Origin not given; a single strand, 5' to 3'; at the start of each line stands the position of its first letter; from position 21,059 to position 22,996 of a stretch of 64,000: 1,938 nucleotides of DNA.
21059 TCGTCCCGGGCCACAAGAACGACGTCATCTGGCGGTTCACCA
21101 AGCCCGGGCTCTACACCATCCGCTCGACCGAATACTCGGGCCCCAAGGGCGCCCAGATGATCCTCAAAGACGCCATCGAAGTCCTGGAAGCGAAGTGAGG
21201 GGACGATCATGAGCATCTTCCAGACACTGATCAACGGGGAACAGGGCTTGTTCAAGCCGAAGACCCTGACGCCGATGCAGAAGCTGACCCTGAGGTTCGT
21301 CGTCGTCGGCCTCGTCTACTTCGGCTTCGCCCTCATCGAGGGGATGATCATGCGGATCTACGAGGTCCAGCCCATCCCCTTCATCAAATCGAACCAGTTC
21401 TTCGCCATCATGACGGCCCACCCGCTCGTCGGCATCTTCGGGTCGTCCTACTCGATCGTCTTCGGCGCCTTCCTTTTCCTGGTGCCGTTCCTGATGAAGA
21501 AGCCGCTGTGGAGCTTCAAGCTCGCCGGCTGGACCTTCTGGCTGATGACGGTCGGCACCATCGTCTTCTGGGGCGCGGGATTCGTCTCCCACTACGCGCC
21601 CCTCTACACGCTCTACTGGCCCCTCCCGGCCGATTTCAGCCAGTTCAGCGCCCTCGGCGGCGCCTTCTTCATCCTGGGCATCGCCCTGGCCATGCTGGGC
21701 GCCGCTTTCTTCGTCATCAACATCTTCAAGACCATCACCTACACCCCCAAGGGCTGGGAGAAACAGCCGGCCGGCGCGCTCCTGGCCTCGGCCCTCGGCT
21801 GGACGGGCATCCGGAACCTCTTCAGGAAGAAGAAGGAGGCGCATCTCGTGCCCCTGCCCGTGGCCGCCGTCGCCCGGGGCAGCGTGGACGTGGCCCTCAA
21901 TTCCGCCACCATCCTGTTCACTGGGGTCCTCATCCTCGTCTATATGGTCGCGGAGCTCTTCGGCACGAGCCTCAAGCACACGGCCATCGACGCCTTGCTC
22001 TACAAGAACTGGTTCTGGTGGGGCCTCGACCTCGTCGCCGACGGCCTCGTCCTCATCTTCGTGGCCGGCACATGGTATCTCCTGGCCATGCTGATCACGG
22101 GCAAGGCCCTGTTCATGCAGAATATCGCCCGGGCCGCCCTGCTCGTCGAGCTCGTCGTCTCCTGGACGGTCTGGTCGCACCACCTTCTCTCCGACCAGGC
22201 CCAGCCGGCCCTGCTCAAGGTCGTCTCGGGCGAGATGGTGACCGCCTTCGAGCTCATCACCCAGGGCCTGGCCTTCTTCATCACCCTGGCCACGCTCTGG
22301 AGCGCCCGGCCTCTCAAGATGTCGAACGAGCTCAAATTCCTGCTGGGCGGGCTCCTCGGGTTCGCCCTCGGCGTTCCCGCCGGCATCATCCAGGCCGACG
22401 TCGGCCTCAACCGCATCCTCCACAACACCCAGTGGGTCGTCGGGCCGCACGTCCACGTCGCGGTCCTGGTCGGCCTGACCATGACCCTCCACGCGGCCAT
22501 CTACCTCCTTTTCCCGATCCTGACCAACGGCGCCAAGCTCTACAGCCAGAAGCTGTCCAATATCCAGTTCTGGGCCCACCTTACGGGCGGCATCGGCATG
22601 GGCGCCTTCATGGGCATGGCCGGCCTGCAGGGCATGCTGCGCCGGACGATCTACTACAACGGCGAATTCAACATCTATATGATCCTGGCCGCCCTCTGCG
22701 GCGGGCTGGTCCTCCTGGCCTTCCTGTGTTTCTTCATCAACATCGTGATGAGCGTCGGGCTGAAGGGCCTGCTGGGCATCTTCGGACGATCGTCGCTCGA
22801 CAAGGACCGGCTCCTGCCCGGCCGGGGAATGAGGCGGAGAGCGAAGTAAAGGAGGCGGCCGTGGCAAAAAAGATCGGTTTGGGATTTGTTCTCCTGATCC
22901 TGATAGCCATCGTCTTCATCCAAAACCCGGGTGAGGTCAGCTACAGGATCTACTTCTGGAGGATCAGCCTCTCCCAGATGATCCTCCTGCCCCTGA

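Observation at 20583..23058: Heme-copper-superfamily operon with a 2-His / 2-Asp active site and a CuA-less cupredoxin subunit (gNOR-like putative nitric-oxide reductase)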

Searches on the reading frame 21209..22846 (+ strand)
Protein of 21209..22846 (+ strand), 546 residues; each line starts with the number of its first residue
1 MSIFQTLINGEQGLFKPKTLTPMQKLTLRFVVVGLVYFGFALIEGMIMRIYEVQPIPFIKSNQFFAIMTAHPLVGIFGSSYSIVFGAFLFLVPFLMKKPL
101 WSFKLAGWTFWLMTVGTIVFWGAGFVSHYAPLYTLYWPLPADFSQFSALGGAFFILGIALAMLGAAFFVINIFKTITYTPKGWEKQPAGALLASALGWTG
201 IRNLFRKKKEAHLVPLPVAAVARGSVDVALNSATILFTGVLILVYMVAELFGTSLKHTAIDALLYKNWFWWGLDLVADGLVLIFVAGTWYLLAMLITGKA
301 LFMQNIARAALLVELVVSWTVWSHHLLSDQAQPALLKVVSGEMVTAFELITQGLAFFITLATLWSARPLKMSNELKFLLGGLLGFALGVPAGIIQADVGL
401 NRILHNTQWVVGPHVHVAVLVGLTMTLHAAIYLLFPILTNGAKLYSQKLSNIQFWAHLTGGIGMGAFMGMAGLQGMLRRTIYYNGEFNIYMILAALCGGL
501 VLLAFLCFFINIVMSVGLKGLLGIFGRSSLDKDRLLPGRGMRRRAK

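Call 5: search_protein_families(library=pfam, proteins=[window:21209-22846:+], max_evalue=0.1)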
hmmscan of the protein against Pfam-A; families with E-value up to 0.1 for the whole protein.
window:21209-22846:+ (546 aa): 1 family
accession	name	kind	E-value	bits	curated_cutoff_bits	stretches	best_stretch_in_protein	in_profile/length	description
PF00115.25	COX1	-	2.9e-54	185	34.8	1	26-498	2-434/436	Cytochrome C and Quinol oxidase polypeptide I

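Call 6: search_protein_families(library=ncbifam, proteins=[window:21209-22846:+], max_evalue=0.1)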
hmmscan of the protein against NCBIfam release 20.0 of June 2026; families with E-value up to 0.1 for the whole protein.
window:21209-22846:+ (546 aa): 4 families
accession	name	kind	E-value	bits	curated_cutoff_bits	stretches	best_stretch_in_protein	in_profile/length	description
TIGR02891.1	CtaD_CoxA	equivalog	1.4e-30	106.5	670.75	2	233-516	193-469/504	cytochrome c oxidase subunit I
TIGR00780.1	ccoN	equivalog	7.6e-17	61.4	583.15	2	238-487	175-418/474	cytochrome-c oxidase, cbb3-type subunit I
NF011053.0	PRK14485.1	subfamily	5.5e-12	44.7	1080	2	26-127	306-402/716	putative bifunctional cbb3-type cytochrome c oxidase subunit I/II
NF041075.1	quin_ox_SoxB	equivalog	7.4e-10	38.4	700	1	236-514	168-452/468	proton pump complex quinol oxidase subunit SoxB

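Call 7: search_solved_structures(query=window:21209-22846:+, max_evalue=0.001, show_alignments=3)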
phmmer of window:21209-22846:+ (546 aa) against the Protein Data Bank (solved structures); distinct sequences matched with E-value up to 0.001: 18.
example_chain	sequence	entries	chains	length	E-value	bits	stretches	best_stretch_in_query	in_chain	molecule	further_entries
4n4y_A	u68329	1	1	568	4.6e-07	32.3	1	258-516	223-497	Cytochrome c oxidase subunit 1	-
4g7r_A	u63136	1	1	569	5.4e-07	32.1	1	258-516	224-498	Cytochrome c oxidase subunit 1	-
2qpd_A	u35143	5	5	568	1e-06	31.2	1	258-516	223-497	Cytochrome c oxidase subunit 1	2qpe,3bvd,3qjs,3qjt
3s8f_A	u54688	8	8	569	1e-06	31.2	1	258-516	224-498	Cytochrome c oxidase subunit 1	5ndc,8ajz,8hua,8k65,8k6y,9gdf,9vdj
3s8g_A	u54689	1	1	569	1e-06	31.2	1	258-516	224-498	Cytochrome c oxidase subunit 1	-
4gp4_A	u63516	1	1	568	1.1e-06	31.1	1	258-516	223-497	Cytochrome c oxidase subunit 1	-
4gp5_A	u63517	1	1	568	1.1e-06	31.1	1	258-516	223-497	Cytochrome c oxidase subunit 1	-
1xme_A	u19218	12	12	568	1.1e-06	31.1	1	258-516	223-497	Cytochrome c oxidase polypeptide I | Cytochrome c oxidase subunit 1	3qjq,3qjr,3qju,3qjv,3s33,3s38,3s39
4fa7_A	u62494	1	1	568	1.1e-06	31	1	258-516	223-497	Cytochrome c oxidase subunit 1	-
4faa_A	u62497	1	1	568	1.1e-06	31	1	258-516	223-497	Cytochrome c oxidase subunit 1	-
4g71_A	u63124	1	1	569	1.3e-06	30.9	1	258-516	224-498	Cytochrome c oxidase subunit 1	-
4g7s_A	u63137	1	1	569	1.3e-06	30.9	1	258-516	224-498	Cytochrome c oxidase subunit 1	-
4gp8_A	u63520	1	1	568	1.3e-06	30.9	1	258-516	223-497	Cytochrome c oxidase subunit 1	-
1ehk_A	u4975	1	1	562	1.3e-06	30.8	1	258-516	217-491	BA3-TYPE CYTOCHROME-C OXIDASE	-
3eh3_A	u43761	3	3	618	1.4e-06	30.7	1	258-516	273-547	Cytochrome c oxidase subunit 1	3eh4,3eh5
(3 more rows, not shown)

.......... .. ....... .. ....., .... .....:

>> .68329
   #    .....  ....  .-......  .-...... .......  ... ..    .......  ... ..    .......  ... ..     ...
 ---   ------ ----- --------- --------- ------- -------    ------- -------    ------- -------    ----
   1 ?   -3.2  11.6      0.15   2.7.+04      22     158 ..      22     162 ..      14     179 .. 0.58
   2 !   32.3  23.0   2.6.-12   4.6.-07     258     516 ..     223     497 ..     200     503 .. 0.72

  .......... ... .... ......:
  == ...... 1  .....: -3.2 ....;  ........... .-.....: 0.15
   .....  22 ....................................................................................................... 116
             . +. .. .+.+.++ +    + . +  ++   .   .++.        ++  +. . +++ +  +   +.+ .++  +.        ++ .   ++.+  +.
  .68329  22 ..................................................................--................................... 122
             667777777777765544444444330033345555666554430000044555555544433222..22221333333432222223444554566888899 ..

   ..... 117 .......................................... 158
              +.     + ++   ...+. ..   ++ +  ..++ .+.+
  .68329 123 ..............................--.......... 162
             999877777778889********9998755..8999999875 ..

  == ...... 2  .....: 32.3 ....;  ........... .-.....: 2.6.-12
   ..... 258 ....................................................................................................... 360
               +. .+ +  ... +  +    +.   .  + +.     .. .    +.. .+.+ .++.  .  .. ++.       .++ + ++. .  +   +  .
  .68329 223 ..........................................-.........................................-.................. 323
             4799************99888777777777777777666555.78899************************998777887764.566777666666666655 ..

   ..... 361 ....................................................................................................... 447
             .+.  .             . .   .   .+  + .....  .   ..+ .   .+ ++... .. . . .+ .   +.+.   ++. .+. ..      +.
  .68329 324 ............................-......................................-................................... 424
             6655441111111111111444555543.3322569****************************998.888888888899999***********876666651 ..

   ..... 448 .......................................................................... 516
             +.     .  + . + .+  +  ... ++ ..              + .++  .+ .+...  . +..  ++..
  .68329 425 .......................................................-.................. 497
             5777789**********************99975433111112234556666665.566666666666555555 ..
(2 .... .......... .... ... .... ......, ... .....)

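Call 8: find_homologous_proteins(query=window:21209-22846:+, max_evalue=1e-10)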
Query window:21209-22846:+ (546 aa): 3420 proteins with E <= 1e-10 among 8000 candidates; the best 120 are listed.
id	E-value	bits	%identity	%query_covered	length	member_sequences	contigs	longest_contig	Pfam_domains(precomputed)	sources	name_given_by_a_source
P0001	0.0e+0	1160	97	99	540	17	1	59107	PF00115.26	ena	-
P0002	0.0e+0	1156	97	98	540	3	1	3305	PF00115.26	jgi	-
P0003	0.0e+0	1098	91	99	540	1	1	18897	PF00115.26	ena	-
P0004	0.0e+0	1095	92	99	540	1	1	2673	PF00115.26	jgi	jgi:cytochrome c oxidase subunit I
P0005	0.0e+0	1082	90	99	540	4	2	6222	PF00115.26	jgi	jgi:cytochrome c oxidase subunit 1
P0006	0.0e+0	1081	90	98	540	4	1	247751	PF00115.26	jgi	-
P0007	0.0e+0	1079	91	99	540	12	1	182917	PF00115.26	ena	-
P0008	0.0e+0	1078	90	99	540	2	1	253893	PF00115.26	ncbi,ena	-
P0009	0.0e+0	1075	90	99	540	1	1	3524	PF00115.26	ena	-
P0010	0.0e+0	1074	90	99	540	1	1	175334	PF00115.26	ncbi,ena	-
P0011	0.0e+0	1071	89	99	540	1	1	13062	PF00115.26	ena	-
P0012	0.0e+0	1071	89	99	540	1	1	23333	PF00115.26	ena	-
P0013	0.0e+0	1070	88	99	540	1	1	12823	PF00115.26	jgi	jgi:cytochrome c oxidase subunit 1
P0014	0.0e+0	1069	89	99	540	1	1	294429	PF00115.26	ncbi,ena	-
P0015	0.0e+0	1069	89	99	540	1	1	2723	PF00115.26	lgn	-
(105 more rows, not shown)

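Call 17: find_encoding_contigs(protein=P0001, flank=10000, max_places=3)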
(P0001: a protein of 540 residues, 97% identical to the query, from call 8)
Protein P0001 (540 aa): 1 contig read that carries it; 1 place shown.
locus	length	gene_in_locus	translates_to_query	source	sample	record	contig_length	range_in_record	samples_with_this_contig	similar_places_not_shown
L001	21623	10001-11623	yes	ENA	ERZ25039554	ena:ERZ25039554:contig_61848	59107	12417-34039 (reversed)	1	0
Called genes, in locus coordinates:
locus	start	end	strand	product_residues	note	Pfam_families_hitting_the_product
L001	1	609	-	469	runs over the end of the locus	PF00072:Response_reg, PF00004:AAA (faint), PF00158:Sigma54_activat, PF14532:Sigma54_activ_2, PF07728:AAA_5, PF25601:AAA_lid_14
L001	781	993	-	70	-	-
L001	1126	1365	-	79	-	-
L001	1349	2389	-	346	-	PF12385:Peptidase_C70, PF03412:Peptidase_C39, PF13529:Peptidase_C39_2, PF00515:TPR_1 (faint), PF07719:TPR_2 (faint), PF13181:TPR_8 (faint), PF13374:TPR_10 (faint), PF13424:TPR_12 (faint), +1 more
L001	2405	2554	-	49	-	PF18919:DUF5670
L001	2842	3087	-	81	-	PF04226:Transgly_assoc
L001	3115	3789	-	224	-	PF13441:Gly-zipper_YMGG, PF13488:Gly-zipper_Omp, PF00691:OmpA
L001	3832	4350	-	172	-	-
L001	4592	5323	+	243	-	-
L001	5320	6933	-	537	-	PF00174:Oxidored_molyb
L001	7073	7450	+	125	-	-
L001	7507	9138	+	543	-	PF00144:Beta-lactamase, PF11954:DUF3471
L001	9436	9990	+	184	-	-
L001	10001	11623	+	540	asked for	PF00115:COX1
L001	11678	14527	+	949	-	PF03781:FGE-sulfatase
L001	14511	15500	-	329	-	PF00005:ABC_tran (faint), PF13304:AAA_21 (weak)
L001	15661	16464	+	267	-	-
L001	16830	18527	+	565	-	-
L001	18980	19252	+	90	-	-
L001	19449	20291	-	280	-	PF05036:SPOR, PF00877:NLPC_P60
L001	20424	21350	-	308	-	-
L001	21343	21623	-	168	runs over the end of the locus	PF07638:Sigma70_ECF, PF04542:Sigma70_r2, PF08281:Sigma70_r4_2, PF04545:Sigma70_r4 (weak)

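Call 18: find_encoding_contigs(protein=P0008, flank=10000, max_places=3)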
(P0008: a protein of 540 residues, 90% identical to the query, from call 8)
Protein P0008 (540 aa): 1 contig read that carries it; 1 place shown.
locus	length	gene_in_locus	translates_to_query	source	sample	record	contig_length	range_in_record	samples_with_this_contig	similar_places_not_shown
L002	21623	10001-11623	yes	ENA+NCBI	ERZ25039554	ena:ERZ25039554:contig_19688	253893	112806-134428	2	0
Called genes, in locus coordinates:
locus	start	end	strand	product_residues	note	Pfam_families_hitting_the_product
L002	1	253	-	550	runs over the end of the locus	PF17132:Glyco_hydro_106, PF00754:F5_F8_type_C (weak)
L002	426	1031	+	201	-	PF08241:Methyltransf_11 (weak), PF08242:Methyltransf_12 (faint), PF13649:Methyltransf_25 (weak)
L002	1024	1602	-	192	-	-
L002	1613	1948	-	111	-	-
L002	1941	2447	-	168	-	PF07638:Sigma70_ECF, PF04542:Sigma70_r2, PF08281:Sigma70_r4_2, PF04545:Sigma70_r4, PF13384:HTH_23 (weak), PF13518:HTH_28 (weak)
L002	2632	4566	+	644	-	PF02129:Peptidase_S15, PF00326:Peptidase_S9 (weak), PF08530:PepX_C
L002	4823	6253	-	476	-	PF00174:Oxidored_molyb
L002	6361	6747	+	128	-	-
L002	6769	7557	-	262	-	PF07719:TPR_2 (faint), PF12895:ANAPC3 (faint), PF13428:TPR_14 (faint), PF25064:ARM_TT21_5th (faint), PF00515:TPR_1 (faint), PF13414:TPR_11 (faint), PF13432:TPR_16 (weak), PF14559:TPR_19 (weak)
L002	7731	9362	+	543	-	PF00144:Beta-lactamase, PF11954:DUF3471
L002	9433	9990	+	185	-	-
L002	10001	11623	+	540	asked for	PF00115:COX1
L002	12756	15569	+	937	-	PF03781:FGE-sulfatase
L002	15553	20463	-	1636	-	PF00005:ABC_tran (faint), PF02463:SMC_N (faint), PF02492:cobW (faint), PF03193:RsgA_GTPase (faint), PF05729:NACHT (faint), PF13191:AAA_16 (faint), PF13304:AAA_21 (faint), PF17755:UvrA_DNA-bind, +8 more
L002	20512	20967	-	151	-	PF00877:NLPC_P60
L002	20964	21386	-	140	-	PF05036:SPOR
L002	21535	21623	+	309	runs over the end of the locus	PF00005:ABC_tran, PF13304:AAA_21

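Call 39: search_protein_representatives(protein=window:21209-22846:+)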
Query: 546 residues. Proteins with E-value up to 0.001 (for the whole library): 432; up to 1e-10: 177; up to 1e-30: 56. The best 150 are listed.
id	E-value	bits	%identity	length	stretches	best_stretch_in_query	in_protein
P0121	2.9e-266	901.1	76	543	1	4-538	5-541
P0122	5.5e-128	444.7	86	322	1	251-484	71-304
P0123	1.4e-115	403.7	46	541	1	19-525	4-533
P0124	8.6e-108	378.1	61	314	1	1-289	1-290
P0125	6.0e-101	355.5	77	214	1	327-538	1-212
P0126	6.4e-85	302.6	56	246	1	1-240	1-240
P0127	2.3e-84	300.7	87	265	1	246-413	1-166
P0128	1.8e-72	261.5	68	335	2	397-476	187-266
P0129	1.6e-69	251.8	75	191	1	1-150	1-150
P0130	8.5e-69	249.3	75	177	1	149-311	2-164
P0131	2.1e-65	238.1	69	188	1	321-473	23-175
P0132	3.3e-64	234.2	83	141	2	360-454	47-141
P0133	4.3e-56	207.4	43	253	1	289-524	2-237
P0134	2.6e-55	204.8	76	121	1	96-215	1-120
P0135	1.5e-52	195.7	64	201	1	132-281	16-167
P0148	3.7e-44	168.0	46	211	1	156-359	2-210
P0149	2.5e-43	165.3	39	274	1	21-288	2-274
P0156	8.5e-41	156.9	44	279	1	295-483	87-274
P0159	2.7e-39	152.0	41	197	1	337-523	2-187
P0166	1.1e-35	140.0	45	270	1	17-198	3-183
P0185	1.1e-27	113.7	42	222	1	348-526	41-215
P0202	9.7e-23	97.3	38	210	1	24-207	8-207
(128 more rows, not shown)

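Call 42: find_related_loci(query=A4, collection=genome_contigs, flank=8000)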
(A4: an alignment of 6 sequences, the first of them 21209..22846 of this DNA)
Query A4 (546 aa) in genome_contigs; peptide patterns used: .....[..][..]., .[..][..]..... (x = any residue, [..] = any of these).
599 stretches matched a pattern (row limit reached: there are more); 557 encode a relative of the query (tblastn E <= 1e-3); the best 80 are kept; 80 distinct loci.
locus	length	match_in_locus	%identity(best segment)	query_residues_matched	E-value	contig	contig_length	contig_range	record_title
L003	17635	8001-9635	97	1-543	0e+0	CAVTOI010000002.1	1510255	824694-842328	MAG: Candidatus Aminicenantes bacterium isolate MFD00905.bin.1.6 genome assembly, contig: contig_54, whole genome shotgu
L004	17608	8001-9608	95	1-536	0e+0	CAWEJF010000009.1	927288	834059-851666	MAG: Candidatus Aminicenantes bacterium isolate MFD05942.bin.2.296 genome assembly, contig: contig_6499, whole genome sh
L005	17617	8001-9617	86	1-539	0e+0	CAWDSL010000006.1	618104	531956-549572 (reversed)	MAG: uncultured bacterium isolate MFD00709.bin.2.117 genome assembly, contig: contig_12698, whole genome shotgun sequenc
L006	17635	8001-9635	90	1-544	0e+0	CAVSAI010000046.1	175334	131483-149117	MAG: Candidatus Aminicenantes bacterium isolate MFD05942.bin.3.222 genome assembly, contig: contig_6465, whole genome sh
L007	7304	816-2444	85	1-543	0e+0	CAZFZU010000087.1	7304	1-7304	MAG TPA_asm: uncultured Eubacteriales bacterium isolate SRP278314_co1_38 genome assembly, contig: NODE_12830_length_7304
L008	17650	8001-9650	81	1-545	0e+0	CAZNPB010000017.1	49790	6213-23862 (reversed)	MAG TPA_asm: uncultured Eubacteriales bacterium isolate SRP192927_co7_43 genome assembly, contig: NODE_955_length_49790_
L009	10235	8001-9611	80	1-537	0e+0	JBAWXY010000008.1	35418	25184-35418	MAG: Bacteroidota bacterium isolate ELA075 MAG075_8, whole genome shotgun sequence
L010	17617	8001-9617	86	1-539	0e+0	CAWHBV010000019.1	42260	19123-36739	MAG: uncultured bacterium isolate MFD00905.bin.2.87 genome assembly, contig: contig_56909, whole genome shotgun sequence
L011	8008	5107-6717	80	1-537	0e+0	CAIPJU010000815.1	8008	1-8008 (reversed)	MAG: uncultured Bacteroidetes bacterium isolate Umea3p4_bin-0738 genome assembly, contig: bin-0738:0815/1105, whole geno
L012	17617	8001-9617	81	1-537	0e+0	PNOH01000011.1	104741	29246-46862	MAG: Odoribacter sp. isolate SW.3.41 SW_1000082_104741, whole genome shotgun sequence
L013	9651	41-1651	80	1-537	0e+0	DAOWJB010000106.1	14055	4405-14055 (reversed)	MAG TPA_asm: Bacteroides sp. isolate CSMAG_2058 CSMAG_2058_k141_2875804_length_14055_cov_17.4075, whole genome shotgun s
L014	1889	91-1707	81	1-537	0e+0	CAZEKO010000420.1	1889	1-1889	MAG TPA_asm: uncultured Bacteroides sp. isolate binchicken_co364_279 genome assembly, contig: NODE_199555_length_1889_co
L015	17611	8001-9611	80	1-537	0e+0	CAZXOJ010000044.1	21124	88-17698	MAG TPA_asm: uncultured Bacteroides sp. isolate SRP155585_co2_236 genome assembly, contig: NODE_1167_length_21124_cov_10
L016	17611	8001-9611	80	1-537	0e+0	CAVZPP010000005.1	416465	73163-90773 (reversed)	MAG: uncultured Bacteroidaceae bacterium isolate MFD03804.bin.1.39 genome assembly, contig: contig_37737, whole genome s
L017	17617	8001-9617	81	1-539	0e+0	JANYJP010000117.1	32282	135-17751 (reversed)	MAG: Bacteroidales bacterium isolate GL140_4_metabinner_12 GL140_4_k141_1103085, whole genome shotgun sequence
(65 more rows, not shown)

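Call 43: list_cluster_members(proteins=[P0123, P0121, P0133, P0148, P0149, P0156, P0159, P0166, P0185, P0202])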
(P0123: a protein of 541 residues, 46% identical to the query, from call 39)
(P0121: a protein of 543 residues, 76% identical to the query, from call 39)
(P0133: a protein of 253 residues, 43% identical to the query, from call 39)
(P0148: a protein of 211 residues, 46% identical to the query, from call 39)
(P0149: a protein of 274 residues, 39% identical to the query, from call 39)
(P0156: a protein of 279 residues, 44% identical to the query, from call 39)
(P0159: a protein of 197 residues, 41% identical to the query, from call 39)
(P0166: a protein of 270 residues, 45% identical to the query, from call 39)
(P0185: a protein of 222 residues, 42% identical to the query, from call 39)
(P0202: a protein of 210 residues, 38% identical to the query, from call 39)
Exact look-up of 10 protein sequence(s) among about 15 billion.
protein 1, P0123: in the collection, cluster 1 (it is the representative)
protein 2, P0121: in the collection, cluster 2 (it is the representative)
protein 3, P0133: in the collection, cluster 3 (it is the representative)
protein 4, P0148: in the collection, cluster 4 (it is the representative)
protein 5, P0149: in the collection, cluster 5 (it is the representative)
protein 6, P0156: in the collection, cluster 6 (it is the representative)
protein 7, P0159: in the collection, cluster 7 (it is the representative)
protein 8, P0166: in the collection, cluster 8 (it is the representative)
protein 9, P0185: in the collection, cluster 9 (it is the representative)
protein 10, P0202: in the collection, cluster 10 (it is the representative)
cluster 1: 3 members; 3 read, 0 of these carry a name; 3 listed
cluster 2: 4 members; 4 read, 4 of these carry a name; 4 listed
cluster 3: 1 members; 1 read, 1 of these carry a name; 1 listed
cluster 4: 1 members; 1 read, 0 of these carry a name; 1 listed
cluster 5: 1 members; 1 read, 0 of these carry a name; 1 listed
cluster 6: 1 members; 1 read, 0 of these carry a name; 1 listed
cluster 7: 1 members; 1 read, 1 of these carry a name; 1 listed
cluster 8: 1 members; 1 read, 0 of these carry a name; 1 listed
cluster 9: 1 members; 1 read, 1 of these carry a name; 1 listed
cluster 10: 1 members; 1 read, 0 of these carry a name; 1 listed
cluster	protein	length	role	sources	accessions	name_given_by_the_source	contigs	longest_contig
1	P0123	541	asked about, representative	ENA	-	-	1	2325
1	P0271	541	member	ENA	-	-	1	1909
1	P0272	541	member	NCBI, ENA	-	-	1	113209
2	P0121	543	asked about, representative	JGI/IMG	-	cytochrome c oxidase subunit 1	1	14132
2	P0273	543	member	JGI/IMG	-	cytochrome c oxidase subunit 1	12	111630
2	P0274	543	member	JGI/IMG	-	cytochrome c oxidase subunit 1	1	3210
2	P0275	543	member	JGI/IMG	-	cytochrome c oxidase subunit 1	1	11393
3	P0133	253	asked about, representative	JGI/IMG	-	cytochrome c oxidase subunit 1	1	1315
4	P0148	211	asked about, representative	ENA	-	-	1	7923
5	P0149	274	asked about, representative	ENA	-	-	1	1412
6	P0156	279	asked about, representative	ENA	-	-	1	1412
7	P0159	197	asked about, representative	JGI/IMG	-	cytochrome c oxidase subunit 1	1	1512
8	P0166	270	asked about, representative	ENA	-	-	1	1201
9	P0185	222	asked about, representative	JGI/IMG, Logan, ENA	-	heme/copper-type cytochrome/quinol oxidase subunit 1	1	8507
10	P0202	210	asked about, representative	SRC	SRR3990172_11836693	-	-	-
